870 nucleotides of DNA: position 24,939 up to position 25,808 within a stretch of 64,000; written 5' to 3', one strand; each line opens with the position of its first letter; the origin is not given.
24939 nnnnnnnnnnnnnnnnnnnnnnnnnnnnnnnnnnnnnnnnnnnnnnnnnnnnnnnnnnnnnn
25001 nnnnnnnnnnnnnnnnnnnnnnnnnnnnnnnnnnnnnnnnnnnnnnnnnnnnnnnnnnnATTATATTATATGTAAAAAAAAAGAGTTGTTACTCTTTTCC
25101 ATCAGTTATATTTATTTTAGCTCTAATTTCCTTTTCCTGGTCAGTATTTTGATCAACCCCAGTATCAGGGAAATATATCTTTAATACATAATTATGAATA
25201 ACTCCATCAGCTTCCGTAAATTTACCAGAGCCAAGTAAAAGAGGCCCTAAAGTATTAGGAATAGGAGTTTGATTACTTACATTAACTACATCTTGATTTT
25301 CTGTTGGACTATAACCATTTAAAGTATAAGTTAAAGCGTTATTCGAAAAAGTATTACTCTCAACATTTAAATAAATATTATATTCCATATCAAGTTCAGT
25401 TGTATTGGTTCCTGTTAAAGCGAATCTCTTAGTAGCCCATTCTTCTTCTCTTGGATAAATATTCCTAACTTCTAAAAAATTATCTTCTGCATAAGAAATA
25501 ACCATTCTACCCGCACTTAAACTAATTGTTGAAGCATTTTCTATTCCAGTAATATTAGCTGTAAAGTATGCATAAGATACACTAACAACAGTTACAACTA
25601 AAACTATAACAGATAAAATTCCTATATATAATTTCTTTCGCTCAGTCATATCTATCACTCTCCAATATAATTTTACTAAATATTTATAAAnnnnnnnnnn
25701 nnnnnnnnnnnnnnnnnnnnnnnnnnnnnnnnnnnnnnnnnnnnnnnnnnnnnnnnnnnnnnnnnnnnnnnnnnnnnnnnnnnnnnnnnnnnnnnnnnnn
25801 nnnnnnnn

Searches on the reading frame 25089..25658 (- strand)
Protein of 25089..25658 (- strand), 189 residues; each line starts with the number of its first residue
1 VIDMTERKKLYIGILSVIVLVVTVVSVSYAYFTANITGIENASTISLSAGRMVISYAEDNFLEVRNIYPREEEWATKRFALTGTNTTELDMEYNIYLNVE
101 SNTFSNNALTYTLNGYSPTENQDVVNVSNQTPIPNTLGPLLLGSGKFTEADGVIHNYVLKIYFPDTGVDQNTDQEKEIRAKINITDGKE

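Call 7: search_protein_families(library=pfam, proteins=[window:25089-25658:-], max_evalue=1)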
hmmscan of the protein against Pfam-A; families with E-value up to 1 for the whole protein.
window:25089-25658:- (189 aa): 1 family
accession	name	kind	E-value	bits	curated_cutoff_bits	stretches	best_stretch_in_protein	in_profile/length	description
PF12389.13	Peptidase_M73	-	0.00052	20.3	22.5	1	7-97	3-83/196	Camelysin metallo-endopeptidase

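Call 8: search_protein_families(library=ncbifam, proteins=[window:25089-25658:-], max_evalue=1)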
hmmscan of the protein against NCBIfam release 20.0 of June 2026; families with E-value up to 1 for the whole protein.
window:25089-25658:- (189 aa): 0 families
